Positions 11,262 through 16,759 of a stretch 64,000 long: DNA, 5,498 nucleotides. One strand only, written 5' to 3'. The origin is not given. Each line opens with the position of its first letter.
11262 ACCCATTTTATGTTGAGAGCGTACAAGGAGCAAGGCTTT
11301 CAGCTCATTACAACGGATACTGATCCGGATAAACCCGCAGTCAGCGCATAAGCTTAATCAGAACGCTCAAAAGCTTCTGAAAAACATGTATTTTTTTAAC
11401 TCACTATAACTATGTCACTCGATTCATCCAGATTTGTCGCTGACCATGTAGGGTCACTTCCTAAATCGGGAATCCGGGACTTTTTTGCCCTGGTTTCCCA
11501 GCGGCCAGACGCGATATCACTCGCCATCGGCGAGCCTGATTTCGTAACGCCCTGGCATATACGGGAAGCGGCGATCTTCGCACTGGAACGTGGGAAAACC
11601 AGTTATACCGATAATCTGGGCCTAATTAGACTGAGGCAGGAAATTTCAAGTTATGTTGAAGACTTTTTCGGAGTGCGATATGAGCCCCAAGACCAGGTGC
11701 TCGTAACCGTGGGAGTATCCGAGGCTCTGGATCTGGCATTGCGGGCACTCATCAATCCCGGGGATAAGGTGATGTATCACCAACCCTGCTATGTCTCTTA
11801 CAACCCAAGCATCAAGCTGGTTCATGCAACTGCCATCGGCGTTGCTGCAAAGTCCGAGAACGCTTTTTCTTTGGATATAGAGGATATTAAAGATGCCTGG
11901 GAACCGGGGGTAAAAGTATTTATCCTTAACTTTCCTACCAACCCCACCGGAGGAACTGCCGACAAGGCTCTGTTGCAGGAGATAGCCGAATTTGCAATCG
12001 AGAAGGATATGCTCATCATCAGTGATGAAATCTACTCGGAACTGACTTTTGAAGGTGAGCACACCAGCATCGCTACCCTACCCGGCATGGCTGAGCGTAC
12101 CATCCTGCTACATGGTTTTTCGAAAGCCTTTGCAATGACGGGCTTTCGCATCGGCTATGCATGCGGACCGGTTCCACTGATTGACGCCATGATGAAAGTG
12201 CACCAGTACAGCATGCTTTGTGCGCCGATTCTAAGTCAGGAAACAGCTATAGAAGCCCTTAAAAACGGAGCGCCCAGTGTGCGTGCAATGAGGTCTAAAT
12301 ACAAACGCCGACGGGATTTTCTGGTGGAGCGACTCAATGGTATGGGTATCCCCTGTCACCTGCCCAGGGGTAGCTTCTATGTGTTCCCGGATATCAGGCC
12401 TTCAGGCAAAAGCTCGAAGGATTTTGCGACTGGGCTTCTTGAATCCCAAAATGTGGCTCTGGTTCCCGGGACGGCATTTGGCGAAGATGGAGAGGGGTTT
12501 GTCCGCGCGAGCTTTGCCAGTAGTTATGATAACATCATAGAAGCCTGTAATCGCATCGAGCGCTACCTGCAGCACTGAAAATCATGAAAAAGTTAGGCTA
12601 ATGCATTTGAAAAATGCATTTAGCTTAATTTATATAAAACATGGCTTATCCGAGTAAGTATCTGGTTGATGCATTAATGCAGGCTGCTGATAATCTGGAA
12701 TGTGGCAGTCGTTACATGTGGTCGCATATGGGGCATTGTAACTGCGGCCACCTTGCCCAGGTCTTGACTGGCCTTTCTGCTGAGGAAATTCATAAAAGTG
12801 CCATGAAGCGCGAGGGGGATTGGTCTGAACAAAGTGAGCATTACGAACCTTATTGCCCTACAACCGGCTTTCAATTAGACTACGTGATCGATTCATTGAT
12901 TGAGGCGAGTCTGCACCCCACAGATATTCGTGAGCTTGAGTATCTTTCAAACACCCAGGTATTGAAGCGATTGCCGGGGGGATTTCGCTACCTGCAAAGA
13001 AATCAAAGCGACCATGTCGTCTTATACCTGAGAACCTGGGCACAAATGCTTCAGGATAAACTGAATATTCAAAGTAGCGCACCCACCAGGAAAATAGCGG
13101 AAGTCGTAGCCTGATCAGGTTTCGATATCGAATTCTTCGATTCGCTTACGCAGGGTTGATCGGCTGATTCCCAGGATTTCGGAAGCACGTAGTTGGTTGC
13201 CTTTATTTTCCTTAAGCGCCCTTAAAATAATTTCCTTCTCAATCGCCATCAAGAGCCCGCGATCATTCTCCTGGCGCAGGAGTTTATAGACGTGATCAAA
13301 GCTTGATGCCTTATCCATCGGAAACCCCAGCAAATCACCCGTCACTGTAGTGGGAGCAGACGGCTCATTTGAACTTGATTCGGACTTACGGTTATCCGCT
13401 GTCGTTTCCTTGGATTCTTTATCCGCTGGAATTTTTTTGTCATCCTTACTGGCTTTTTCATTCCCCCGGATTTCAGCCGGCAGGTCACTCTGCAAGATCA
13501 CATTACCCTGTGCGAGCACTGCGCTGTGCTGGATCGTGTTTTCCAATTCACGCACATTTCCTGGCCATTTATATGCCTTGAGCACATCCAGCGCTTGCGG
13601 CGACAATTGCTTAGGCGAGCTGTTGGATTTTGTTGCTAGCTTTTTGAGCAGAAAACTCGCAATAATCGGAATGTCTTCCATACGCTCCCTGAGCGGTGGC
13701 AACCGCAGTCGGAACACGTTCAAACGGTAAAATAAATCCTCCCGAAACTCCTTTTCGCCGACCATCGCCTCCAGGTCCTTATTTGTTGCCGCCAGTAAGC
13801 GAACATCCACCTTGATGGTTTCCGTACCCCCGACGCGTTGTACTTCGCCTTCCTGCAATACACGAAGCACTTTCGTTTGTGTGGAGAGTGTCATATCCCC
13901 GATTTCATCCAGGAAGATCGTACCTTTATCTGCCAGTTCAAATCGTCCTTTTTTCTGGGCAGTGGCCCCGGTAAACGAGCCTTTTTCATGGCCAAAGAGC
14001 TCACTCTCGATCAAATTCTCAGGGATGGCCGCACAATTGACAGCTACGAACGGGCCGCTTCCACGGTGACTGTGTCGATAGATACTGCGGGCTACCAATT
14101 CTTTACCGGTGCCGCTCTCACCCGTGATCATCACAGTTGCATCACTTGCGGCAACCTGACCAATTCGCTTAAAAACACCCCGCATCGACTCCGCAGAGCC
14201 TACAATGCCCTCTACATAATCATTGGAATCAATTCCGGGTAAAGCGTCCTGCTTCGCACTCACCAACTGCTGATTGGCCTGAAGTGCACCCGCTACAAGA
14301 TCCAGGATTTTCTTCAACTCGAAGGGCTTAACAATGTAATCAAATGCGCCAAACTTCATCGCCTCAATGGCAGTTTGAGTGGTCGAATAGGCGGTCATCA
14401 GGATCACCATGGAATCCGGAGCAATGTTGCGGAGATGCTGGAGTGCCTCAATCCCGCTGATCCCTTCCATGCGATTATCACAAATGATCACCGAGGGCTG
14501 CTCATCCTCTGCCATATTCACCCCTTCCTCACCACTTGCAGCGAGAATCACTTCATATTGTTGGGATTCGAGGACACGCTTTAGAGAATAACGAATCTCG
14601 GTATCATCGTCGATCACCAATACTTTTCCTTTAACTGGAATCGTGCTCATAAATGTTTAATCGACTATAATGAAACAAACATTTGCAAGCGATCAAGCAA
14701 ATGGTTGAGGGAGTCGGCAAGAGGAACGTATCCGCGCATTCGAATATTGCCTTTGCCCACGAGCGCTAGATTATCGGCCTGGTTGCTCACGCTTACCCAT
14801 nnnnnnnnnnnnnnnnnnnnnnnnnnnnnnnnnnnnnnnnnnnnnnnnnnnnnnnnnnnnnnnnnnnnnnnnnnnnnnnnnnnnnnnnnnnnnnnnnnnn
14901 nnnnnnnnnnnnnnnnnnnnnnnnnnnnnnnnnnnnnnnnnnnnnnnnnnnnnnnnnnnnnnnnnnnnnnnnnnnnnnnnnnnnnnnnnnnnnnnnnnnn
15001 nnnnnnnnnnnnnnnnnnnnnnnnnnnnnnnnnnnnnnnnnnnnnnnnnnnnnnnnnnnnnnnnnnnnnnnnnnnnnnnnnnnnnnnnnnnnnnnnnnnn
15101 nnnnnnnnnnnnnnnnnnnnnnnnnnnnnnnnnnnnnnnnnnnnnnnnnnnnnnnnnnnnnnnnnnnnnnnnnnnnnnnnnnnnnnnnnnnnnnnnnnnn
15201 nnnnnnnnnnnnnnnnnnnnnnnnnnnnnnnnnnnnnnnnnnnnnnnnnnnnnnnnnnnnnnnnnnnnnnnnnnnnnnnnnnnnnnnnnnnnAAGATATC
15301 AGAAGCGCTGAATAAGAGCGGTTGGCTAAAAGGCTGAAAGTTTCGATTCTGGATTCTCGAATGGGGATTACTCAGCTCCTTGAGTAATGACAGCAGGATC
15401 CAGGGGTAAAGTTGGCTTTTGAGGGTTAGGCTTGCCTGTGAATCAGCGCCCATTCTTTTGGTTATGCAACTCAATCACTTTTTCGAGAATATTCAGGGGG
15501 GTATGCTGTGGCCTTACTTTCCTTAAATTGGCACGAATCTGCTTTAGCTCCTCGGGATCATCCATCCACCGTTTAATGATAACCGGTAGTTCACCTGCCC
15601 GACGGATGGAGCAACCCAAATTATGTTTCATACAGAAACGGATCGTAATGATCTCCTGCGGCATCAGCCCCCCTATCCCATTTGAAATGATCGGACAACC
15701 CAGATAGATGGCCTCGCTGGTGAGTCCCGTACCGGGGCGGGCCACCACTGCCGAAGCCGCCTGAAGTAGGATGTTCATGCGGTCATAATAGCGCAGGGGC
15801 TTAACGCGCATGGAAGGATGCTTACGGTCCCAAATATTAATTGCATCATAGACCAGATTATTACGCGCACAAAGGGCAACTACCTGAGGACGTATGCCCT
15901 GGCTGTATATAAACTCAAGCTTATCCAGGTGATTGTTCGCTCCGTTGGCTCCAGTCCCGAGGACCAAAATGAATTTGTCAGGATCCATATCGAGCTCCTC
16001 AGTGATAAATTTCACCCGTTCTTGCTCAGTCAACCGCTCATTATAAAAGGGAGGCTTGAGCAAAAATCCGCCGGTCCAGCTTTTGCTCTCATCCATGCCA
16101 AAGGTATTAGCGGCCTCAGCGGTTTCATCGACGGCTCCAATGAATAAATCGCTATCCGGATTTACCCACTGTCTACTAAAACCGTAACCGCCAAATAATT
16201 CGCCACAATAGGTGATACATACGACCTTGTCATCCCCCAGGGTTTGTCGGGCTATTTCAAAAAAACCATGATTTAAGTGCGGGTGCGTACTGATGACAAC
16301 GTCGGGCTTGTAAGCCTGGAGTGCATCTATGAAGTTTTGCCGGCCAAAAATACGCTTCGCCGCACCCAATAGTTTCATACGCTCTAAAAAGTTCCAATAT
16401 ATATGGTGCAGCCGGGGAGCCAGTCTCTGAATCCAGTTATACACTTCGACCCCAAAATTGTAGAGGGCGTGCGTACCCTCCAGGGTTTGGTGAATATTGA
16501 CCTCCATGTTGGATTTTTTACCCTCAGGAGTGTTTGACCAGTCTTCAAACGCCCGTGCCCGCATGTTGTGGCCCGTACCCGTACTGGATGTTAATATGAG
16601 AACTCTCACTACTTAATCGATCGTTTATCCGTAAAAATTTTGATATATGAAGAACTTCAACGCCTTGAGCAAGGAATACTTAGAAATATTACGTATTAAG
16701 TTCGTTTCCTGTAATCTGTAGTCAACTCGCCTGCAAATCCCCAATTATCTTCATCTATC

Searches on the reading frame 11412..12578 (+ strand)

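Call 54: search_protein_families(library=pfam, proteins=[window:11412-12578:+], max_evalue=0.00001)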
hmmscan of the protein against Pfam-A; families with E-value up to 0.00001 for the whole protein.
window:11412-12578:+ (388 aa): 1 family
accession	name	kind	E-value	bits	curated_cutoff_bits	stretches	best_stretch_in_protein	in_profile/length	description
PF00155.27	Aminotran_1_2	-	3.5e-66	224.3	19.7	1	33-382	2-361/361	Aminotransferase class I and II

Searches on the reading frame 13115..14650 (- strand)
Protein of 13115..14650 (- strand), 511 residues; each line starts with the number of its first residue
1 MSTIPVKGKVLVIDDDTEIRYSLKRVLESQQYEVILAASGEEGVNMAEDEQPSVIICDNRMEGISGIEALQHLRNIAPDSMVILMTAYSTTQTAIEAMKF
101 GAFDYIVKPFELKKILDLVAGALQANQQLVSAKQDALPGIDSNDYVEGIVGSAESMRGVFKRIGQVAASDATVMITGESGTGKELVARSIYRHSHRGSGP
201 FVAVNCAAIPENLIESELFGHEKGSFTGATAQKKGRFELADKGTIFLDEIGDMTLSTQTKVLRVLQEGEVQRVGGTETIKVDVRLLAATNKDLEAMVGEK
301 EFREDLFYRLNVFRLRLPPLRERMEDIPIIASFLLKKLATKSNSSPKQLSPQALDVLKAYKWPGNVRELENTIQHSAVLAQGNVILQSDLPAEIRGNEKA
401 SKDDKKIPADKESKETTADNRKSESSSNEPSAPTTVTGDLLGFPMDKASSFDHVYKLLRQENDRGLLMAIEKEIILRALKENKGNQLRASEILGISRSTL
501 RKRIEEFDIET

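Call 54: search_protein_families(library=pfam, proteins=[window:13115-14650:-], max_evalue=0.00001)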
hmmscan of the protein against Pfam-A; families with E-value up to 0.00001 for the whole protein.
window:13115-14650:- (511 aa): 6 families
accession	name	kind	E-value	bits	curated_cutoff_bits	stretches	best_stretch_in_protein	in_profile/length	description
PF00158.32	Sigma54_activat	-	6.7e-74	247.6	20.2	1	149-315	1-167/168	Sigma-54 interaction domain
PF00072.30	Response_reg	-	5.5e-29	101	30.2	1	10-119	1-110/111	Response regulator receiver domain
PF25601.1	AAA_lid_14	-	6.8e-27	93.6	27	1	321-404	1-84/87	AAA+ ATPase lid domain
PF14532.12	Sigma54_activ_2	-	2.7e-19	70.2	25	1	150-320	1-138/138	Sigma-54 interaction domain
PF02954.25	HTH_8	-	3.9e-12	46.1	22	1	470-507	5-42/42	Bacterial regulatory protein, Fis family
PF07728.20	AAA_5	-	4.1e-07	30.5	22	1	173-292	2-124/139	AAA domain (dynein-related subfamily)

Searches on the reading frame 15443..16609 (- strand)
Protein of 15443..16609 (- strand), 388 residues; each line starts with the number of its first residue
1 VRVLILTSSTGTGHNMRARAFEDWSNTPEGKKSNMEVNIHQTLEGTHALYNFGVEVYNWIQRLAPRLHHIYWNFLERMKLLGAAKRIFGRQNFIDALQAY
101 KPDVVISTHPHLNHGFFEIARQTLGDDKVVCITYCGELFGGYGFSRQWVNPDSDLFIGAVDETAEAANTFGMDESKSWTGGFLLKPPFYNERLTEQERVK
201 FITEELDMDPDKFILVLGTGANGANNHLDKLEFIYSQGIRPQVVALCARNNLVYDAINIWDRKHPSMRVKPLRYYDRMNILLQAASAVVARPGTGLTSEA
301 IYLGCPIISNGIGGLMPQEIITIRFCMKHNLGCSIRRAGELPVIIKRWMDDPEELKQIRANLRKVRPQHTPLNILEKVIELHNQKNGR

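Call 54: search_protein_families(library=pfam, proteins=[window:15443-16609:-], max_evalue=0.00001)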
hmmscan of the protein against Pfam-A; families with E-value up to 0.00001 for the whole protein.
window:15443-16609:- (388 aa): 1 family
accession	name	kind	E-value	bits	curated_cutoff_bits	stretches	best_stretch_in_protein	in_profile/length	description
PF06925.17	MGDG_synth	-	3.8e-07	30.8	25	1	33-176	18-161/169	Monogalactosyldiacylglycerol (MGDG) synthase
